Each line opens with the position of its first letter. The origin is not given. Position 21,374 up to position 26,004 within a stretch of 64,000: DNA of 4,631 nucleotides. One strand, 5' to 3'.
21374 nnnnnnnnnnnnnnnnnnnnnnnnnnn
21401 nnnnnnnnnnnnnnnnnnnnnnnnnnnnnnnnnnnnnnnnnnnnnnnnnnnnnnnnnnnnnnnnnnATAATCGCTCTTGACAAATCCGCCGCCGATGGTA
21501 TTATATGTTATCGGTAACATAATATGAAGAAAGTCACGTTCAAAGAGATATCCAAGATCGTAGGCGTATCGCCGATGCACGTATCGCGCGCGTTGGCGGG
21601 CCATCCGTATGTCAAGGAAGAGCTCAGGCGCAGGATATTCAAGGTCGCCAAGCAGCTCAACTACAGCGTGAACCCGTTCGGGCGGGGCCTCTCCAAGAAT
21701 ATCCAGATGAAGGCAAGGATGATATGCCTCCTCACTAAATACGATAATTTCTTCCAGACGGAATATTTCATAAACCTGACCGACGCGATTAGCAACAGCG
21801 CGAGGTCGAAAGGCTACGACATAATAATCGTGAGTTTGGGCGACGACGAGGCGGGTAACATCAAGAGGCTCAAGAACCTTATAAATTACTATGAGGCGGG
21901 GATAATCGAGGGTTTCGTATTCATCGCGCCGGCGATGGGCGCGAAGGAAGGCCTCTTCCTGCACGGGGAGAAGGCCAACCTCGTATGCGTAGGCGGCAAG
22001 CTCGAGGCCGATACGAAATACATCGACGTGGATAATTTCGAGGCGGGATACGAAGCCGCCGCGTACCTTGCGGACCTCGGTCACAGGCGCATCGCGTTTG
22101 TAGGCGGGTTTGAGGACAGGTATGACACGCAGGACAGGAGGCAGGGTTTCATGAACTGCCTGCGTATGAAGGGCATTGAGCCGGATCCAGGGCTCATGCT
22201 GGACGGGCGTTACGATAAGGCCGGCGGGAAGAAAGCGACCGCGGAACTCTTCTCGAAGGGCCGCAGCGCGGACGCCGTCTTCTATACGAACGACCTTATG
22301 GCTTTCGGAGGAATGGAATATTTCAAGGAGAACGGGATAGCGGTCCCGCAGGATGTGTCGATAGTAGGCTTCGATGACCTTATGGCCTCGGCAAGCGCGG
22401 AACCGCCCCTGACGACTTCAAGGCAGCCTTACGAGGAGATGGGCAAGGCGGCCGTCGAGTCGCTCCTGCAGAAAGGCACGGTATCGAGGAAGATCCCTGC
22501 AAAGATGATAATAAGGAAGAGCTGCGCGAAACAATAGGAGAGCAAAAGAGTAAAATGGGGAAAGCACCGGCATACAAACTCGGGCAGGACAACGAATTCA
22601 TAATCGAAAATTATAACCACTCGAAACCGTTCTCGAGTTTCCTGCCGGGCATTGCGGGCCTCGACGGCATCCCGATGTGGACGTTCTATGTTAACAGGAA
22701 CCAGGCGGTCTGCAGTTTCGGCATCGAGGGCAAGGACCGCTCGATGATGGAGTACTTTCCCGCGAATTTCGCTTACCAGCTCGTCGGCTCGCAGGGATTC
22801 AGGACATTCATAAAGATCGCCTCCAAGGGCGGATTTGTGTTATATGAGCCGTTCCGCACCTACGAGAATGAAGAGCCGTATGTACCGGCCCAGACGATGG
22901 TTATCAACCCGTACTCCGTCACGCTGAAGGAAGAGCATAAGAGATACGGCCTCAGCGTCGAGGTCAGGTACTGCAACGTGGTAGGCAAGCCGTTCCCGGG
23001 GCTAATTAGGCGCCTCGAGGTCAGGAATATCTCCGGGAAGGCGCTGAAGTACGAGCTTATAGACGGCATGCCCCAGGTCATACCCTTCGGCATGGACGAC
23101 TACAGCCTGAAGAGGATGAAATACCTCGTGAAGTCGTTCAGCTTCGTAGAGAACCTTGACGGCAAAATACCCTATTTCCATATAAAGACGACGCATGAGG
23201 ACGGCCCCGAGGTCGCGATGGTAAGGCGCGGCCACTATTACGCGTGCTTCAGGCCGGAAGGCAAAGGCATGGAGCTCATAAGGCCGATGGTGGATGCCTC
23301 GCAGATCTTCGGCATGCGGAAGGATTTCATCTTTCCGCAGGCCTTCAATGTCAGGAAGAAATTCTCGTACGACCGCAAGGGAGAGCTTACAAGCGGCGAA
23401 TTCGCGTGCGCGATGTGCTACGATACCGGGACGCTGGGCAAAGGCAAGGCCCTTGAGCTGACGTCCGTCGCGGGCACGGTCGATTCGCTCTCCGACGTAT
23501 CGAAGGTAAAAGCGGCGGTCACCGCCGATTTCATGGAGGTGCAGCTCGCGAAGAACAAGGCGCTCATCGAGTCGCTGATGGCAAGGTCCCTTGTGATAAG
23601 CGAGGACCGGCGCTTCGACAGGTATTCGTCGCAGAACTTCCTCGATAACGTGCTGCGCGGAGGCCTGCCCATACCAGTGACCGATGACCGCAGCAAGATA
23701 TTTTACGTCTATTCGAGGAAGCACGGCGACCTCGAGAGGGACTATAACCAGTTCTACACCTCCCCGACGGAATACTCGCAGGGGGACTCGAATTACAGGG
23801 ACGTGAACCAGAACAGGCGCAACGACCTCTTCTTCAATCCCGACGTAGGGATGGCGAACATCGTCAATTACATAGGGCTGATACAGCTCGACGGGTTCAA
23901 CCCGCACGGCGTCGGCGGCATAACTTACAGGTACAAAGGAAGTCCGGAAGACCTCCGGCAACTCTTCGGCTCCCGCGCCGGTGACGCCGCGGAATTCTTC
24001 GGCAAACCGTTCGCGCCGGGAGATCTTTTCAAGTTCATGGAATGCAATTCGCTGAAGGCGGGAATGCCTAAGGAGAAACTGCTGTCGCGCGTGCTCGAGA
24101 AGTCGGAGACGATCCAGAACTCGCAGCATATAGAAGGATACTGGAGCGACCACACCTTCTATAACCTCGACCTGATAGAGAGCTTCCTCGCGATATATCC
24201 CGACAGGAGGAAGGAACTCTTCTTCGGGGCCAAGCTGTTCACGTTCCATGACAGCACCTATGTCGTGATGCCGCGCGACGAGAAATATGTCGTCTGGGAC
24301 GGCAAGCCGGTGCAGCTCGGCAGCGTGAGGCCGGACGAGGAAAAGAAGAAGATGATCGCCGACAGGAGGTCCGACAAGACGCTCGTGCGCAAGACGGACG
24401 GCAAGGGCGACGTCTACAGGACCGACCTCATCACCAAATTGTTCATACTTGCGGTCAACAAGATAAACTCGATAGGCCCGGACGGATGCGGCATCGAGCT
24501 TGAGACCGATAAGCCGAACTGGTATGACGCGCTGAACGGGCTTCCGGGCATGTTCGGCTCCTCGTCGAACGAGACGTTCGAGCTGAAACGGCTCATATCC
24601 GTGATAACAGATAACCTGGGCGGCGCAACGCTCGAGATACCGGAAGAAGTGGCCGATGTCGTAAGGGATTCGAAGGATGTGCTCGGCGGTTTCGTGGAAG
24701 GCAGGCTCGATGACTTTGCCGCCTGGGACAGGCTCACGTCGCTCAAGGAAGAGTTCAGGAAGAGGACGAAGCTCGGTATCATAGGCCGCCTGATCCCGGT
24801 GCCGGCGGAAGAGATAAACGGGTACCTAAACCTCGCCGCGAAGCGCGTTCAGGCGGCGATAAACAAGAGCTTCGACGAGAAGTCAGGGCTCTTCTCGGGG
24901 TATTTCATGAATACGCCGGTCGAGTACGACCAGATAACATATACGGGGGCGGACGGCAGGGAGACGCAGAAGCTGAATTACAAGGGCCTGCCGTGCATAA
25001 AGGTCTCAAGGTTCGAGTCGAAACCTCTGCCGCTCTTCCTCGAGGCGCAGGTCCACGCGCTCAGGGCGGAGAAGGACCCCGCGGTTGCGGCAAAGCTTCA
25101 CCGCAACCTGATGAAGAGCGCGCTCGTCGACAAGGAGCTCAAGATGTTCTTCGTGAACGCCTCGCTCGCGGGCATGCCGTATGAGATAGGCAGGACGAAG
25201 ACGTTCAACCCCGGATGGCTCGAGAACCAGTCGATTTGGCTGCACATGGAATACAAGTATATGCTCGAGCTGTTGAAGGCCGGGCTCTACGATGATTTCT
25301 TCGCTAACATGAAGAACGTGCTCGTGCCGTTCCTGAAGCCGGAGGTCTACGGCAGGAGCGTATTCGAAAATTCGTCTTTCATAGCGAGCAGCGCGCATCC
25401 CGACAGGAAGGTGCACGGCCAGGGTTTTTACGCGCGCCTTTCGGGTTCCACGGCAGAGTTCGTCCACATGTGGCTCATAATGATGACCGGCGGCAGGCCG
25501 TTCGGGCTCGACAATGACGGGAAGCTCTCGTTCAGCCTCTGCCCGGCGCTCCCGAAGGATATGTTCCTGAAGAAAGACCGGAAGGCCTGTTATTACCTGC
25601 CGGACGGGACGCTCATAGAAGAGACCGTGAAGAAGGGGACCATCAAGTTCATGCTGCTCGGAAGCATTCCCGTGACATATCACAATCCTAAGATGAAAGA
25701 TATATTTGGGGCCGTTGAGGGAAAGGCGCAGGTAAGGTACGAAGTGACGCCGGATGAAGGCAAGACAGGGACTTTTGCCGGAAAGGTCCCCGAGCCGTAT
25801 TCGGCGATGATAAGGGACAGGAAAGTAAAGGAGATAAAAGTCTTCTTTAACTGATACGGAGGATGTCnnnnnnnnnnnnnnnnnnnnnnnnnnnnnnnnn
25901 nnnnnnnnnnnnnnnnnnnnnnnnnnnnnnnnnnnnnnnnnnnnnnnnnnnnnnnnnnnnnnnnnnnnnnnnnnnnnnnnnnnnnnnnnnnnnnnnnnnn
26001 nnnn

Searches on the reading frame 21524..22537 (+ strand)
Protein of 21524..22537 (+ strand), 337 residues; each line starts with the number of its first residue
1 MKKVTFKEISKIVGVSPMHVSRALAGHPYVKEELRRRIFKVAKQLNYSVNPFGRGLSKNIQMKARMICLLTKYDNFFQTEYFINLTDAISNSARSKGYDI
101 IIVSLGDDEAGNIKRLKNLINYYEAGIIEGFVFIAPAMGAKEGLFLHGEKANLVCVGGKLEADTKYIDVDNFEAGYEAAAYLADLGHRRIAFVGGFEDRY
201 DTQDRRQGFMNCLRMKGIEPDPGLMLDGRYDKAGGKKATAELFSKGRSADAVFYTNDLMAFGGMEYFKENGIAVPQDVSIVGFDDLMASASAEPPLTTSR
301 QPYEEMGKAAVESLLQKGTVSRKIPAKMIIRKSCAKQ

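Call 7: search_protein_families(library=pfam, proteins=[window:21524-22537:+])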
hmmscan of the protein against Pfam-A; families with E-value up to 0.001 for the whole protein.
window:21524-22537:+ (337 aa): 4 families
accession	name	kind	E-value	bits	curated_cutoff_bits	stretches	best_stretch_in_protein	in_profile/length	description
PF13377.12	Peripla_BP_3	-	8.4e-31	107.7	26.5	1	180-334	2-167/167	Periplasmic binding protein-like domain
PF00532.27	Peripla_BP_1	-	2.2e-23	83.6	22.2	1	66-330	3-273/281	Periplasmic binding proteins and sugar binding domain of LacI family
PF13407.12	Peripla_BP_4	-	1.5e-14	54.6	35.1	1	164-314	96-250/258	Periplasmic binding protein domain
PF00356.27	LacI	-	6.9e-11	42.2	27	1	5-50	1-46/46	Bacterial regulatory proteins, lacI family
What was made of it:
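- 21524..22537 (+): LacI-2, a LacI-family regulator. Its recognition helix is SPMHVSR (P15, M16, R20 in PurR numbering). It is the proposed binder of both sites. Pfam LacI plus Peripla_BP_3 (call 7).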

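Call 30: find_related_loci(query=window:21524-22534:+, collection=metagenome_contigs, flank=10000)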
Query window:21524-22534:+ (337 aa) in metagenome_contigs; peptide patterns used: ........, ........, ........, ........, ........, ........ (x = any residue, [..] = any of these).
125 stretches matched a pattern; 6 encode a relative of the query (tblastn E <= 1e-3); 5 distinct loci.
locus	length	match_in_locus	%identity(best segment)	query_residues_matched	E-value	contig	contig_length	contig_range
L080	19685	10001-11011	96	1-337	0e+0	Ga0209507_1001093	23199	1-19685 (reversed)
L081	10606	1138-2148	81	1-337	0e+0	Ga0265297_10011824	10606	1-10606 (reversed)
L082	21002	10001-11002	71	1-334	3e-164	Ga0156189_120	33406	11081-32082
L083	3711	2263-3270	68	1-336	6e-166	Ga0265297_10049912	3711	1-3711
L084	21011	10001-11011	97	1-337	0e+0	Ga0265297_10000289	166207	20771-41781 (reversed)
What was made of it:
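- Tried and rejected: It gave only 5 loci, 3 of them duplicates of genome loci (call 30).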

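Call 43: search_solved_structures(query=window:21524-22534:+, max_evalue=1e-10)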
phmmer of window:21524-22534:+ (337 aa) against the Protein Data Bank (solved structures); distinct sequences matched with E-value up to 1e-10: 62 (the best 60 are shown).
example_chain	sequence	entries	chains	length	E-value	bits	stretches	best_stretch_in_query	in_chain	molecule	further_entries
9nt3_D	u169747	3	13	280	9.8e-34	120.4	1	88-334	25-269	Ancestral LacI Transcription Factor | LacI Transcription Factor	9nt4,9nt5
1jft_A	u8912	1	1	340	4.8e-31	111.6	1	5-327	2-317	PURINE NUCLEOTIDE SYNTHESIS REPRESSOR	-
1bdh_A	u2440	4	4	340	6.5e-31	111.1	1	5-327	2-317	PROTEIN (PURINE REPRESSOR) | PROTEIN (PURINE NUCLEOTIDE SYNTHESIS REPRESSOR) | PURINE NUCLEOTIDE SYNTHESIS REPRESSOR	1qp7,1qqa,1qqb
1jh9_A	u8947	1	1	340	7.1e-31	111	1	5-327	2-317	PURINE NUCLEOTIDE SYNTHESIS REPRESSOR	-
5ysz_A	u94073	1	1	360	7.4e-31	111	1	3-330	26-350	Transcriptional regulator, LacI family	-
1bdi_A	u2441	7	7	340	8.3e-31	110.8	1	5-327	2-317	PROTEIN (PURINE REPRESSOR) | PROTEIN (PURINE NUCLEOTIDE SYNTHESIS REPRESSOR)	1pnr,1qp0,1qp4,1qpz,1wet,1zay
9ny7_A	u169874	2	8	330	9.3e-31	110.6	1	4-319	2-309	Ribose operon repressor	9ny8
1jfs_A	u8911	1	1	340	1e-30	110.5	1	5-327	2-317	PURINE NUCLEOTIDE SYNTHESIS REPRESSOR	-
1vpw_A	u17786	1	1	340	1.5e-30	110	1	5-327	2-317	PURINE REPRESSOR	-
2pue_A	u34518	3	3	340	2.7e-30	109.1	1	5-327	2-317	PROTEIN (PURINE REPRESSOR ) | PROTEIN (PURINE REPRESSOR)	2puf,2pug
2pua_A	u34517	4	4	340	5e-30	108.2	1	5-327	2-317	PURINE REPRESSOR | PROTEIN (PURINE REPRESSOR)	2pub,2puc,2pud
3dbi_A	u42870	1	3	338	9.5e-30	107.3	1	3-312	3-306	SUGAR-BINDING TRANSCRIPTIONAL REGULATOR, LACI FAMILY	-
3k4h_A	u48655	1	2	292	2.7e-28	102.6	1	72-329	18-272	putative transcriptional regulator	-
1zvv_A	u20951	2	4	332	2.8e-27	99.2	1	4-315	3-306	Glucose-resistance amylase regulator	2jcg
1rzr_G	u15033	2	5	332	4.1e-27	98.7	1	4-315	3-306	Glucose-resistance amylase regulator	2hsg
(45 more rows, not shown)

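Call 47: find_homologous_proteins(query=window:21524-22534:+, max_evalue=1e-20)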
Query window:21524-22534:+ (337 aa): 3859 proteins with E <= 1e-20 among 8000 candidates; the best 120 are listed.
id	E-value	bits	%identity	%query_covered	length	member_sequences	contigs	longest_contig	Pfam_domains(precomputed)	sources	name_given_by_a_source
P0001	1.5e-214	729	96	100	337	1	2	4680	PF13377.13,PF00532.28,PF00356.28,PF13407.13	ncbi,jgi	-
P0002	8.2e-214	727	96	100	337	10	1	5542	PF13377.13,PF00532.28,PF00356.28,PF13407.13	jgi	-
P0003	8.8e-212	720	95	100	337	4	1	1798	PF13377.13,PF00532.28,PF00356.28,PF13407.13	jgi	-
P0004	2.0e-195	667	89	100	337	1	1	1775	PF13377.13,PF00532.28,PF00356.28,PF13407.13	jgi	jgi:LacI family transcriptional regulator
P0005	3.8e-184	629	83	100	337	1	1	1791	PF13377.13,PF00532.28,PF00356.28,PF13407.13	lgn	-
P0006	1.2e-183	628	82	100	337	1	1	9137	PF13377.13,PF00532.28,PF00356.28,PF13407.13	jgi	jgi:LacI family transcriptional regulator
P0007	1.4e-180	618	81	100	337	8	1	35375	PF13377.13,PF00532.28,PF00356.28,PF13407.13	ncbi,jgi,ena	ncbi:MAG: LacI family DNA-binding transcriptional regulator [Candidatus Omnitrophota bacterium]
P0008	5.6e-161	553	72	100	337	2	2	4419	PF13377.13,PF00532.28,PF00356.28,PF13407.13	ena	-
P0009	1.3e-156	539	71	99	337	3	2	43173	PF13377.13,PF00532.28,PF00356.28,PF13407.13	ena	-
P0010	1.8e-152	525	68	100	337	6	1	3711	PF13377.13,PF00532.28,PF00356.28,PF13407.13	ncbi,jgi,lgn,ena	ncbi:MAG: LacI family DNA-binding transcriptional regulator [Candidatus Omnitrophota bacterium]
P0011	2.2e-150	519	69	99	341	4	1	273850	PF13377.13,PF00532.28,PF00356.28,PF13407.13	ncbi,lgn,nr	ncbi:MAG: LacI family DNA-binding transcriptional regulator [Candidatus Omnitrophica bacterium]|nr:L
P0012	2.4e-48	183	33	99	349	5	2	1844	PF13377.13,PF00532.28,PF00356.28,PF13407.13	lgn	-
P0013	3.1e-43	166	32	97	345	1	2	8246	PF13377.13,PF00532.28,PF00356.28,PF13407.13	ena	-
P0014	3.8e-43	166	33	99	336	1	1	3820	PF13377.13,PF00532.28,PF00356.28,PF13407.13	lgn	-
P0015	6.0e-43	166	31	99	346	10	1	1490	PF13377.13,PF00532.28,PF00356.28,PF13407.13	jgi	-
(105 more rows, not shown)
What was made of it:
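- On GntR/IdnR (gluconate/idonate) orthologous group: LacI-2 orthologs are confined to Omnitrophota, with identity dropping from 68% to 33% (call 47).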

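Call 48: find_encoding_contigs(protein=P0011, flank=10000, max_places=2)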
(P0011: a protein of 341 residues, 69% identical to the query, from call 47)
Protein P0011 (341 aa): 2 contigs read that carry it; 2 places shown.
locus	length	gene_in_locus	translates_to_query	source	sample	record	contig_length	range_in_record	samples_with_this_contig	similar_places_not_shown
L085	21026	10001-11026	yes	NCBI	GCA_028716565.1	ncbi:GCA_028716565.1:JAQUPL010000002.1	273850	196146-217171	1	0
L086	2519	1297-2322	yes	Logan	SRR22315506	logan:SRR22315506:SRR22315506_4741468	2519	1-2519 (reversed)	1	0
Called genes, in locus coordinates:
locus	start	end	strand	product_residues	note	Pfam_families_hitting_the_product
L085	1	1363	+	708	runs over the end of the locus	PF16586:DUF5060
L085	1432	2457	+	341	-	PF00356:LacI, PF00532:Peripla_BP_1, PF13407:Peripla_BP_4, PF13377:Peripla_BP_3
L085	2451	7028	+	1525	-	PF02837:Glyco_hydro_2_N, PF22666:Glyco_hydro_2_N2, PF00703:Glyco_hydro_2, PF02836:Glyco_hydro_2_C, PF17957:Big_7 (weak), PF09985:Glucodextran_C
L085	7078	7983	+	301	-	PF09985:Glucodextran_C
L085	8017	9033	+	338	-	PF09985:Glucodextran_C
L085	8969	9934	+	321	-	PF09985:Glucodextran_C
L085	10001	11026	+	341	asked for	PF00356:LacI, PF00532:Peripla_BP_1, PF13407:Peripla_BP_4, PF13377:Peripla_BP_3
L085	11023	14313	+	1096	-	-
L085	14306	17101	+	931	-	PF01301:Glyco_hydro_35, PF02449:Glyco_hydro_42, PF13364:BetaGal_ABD2 (weak), PF21467:BetaGal_gal-bd (weak)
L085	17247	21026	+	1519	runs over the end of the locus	PF00310:GATase_2, PF04898:Glu_syn_central, PF01645:Glu_synthase, PF01493:GXGXG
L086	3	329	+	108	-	?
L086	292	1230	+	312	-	PF09985:Glucodextran_C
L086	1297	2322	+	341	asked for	PF00356:LacI, PF00532:Peripla_BP_1, PF13407:Peripla_BP_4, PF13377:Peripla_BP_3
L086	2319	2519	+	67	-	?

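Call 49: find_encoding_contigs(protein=P0009, flank=10000, max_places=2)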
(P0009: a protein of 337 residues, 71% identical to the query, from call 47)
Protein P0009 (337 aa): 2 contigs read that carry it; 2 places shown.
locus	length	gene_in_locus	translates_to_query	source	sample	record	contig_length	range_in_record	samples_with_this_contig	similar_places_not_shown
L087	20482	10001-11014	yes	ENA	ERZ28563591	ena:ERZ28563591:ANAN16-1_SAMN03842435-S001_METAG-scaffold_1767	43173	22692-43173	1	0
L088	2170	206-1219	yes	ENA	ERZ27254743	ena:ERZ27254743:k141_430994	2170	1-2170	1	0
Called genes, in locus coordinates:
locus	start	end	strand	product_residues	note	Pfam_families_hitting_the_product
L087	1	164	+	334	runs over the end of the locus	PF01408:GFO_IDH_MocA, PF02894:GFO_IDH_MocA_C, PF22725:GFO_IDH_MocA_C3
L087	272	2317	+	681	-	PF01301:Glyco_hydro_35, PF22369:GLMA_2nd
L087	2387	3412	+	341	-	PF00356:LacI, PF00532:Peripla_BP_1, PF13407:Peripla_BP_4, PF13377:Peripla_BP_3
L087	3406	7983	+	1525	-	PF02837:Glyco_hydro_2_N, PF22666:Glyco_hydro_2_N2, PF00703:Glyco_hydro_2, PF02836:Glyco_hydro_2_C, PF17957:Big_7 (weak), PF09985:Glucodextran_C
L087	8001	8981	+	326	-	PF09985:Glucodextran_C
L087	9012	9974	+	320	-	PF09985:Glucodextran_C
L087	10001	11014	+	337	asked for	PF00356:LacI, PF13407:Peripla_BP_4, PF00532:Peripla_BP_1, PF13377:Peripla_BP_3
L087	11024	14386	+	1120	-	-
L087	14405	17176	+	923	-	PF01301:Glyco_hydro_35, PF02449:Glyco_hydro_42, PF13364:BetaGal_ABD2 (faint), PF21467:BetaGal_gal-bd (weak)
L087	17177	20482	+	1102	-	?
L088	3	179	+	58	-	?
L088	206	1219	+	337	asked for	PF00356:LacI, PF13407:Peripla_BP_4, PF00532:Peripla_BP_1, PF13377:Peripla_BP_3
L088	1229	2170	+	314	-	?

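Call 50: find_encoding_contigs(protein=P0008, flank=10000, max_places=2)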
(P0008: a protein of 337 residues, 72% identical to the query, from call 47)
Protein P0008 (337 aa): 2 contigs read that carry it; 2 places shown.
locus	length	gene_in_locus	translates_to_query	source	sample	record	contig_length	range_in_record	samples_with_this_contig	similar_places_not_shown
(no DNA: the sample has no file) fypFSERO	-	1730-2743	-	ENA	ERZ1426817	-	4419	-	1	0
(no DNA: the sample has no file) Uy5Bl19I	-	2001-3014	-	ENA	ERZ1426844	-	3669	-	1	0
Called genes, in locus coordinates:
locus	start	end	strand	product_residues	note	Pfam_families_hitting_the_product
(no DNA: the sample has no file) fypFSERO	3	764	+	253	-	?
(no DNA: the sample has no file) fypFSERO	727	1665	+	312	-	PF09985:Glucodextran_C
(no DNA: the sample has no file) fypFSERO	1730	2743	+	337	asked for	PF00356:LacI, PF00532:Peripla_BP_1, PF13407:Peripla_BP_4, PF13377:Peripla_BP_3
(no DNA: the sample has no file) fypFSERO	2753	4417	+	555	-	?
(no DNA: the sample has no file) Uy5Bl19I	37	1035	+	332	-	PF09985:Glucodextran_C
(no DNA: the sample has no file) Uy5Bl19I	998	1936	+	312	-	PF09985:Glucodextran_C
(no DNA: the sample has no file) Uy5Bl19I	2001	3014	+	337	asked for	PF00356:LacI, PF00532:Peripla_BP_1, PF13407:Peripla_BP_4, PF13377:Peripla_BP_3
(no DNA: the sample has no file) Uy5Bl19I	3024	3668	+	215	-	?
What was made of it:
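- Tried and rejected: No DNA was held for them (call 50).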

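Call 51: find_encoding_contigs(protein=P0006, flank=10000, max_places=2)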
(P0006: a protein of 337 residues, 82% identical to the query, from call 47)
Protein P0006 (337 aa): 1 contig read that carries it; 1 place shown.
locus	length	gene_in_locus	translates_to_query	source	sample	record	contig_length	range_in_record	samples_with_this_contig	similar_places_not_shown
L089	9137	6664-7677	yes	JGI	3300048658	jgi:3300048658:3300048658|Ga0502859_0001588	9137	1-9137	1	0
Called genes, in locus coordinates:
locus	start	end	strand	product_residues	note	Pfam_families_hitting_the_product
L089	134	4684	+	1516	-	PF13364:BetaGal_ABD2 (weak), PF02837:Glyco_hydro_2_N, PF22666:Glyco_hydro_2_N2, PF00703:Glyco_hydro_2, PF02836:Glyco_hydro_2_C, PF17957:Big_7 (weak), PF09985:Glucodextran_C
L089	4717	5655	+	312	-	PF09985:Glucodextran_C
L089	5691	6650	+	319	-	PF09985:Glucodextran_C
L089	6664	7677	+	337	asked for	PF00356:LacI, PF00532:Peripla_BP_1, PF13407:Peripla_BP_4, PF13377:Peripla_BP_3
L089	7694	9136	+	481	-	?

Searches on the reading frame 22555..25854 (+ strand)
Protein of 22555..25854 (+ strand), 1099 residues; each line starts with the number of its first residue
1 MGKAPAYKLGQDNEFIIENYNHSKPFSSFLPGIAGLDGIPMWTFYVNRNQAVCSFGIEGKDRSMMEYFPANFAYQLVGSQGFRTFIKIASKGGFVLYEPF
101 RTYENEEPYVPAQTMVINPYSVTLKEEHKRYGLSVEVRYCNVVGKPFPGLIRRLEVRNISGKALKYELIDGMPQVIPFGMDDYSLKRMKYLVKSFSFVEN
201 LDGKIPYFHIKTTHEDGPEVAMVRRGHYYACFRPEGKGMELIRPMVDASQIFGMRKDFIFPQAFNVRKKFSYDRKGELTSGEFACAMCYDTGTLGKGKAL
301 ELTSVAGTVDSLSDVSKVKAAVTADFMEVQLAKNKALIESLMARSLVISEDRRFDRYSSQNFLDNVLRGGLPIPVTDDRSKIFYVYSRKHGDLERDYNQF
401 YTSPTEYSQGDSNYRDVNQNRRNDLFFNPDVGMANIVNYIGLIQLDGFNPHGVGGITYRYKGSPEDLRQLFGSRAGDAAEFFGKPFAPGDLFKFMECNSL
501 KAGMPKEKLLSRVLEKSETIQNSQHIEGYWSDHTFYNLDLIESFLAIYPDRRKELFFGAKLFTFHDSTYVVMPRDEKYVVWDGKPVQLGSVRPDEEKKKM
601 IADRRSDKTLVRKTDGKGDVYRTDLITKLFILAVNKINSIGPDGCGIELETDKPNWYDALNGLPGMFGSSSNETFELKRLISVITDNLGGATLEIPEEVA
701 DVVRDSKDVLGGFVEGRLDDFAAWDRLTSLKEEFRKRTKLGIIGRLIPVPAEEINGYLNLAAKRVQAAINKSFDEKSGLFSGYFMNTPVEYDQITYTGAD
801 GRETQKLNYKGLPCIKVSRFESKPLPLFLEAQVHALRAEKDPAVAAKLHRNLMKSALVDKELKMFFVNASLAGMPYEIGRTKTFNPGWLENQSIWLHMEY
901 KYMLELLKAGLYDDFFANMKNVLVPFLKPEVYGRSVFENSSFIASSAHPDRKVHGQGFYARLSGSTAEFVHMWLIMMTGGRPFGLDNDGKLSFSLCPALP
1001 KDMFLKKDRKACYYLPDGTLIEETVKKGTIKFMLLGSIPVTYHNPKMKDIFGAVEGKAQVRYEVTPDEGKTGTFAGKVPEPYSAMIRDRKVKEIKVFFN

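Call 7: search_protein_families(library=pfam, proteins=[window:22555-25854:+])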
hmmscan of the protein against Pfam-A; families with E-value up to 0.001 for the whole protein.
window:22555-25854:+ (1099 aa): 0 families

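Call 45: search_solved_structures(query=window:22555-25851:+, max_evalue=0.01)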
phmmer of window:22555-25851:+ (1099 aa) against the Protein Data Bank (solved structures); distinct sequences matched with E-value up to 0.01: 3.
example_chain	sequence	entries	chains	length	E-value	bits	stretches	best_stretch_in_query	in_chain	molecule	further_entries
9qqk_A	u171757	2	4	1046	3.8e-196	657.2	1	10-1017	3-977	gh161 phosphorylase | GH161A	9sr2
9h8v_A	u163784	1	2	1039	1.7e-195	655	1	15-1017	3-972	Cellobiose phosphorylase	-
6hq6_A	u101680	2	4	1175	3.5e-12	48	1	527-694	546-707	Bacterial beta-1,3-oligosaccharide phosphorylase | Beta-1,3-oligosaccharide phosphorylase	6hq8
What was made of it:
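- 22555..28636 (+): Target genes downstream of site 2: a GH161-type phosphorylase (22555-25854) and a GH35 beta-galactosidase (25868-28636). PDB match 9qqk/9h8v with E about 1e-196 (call 45).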
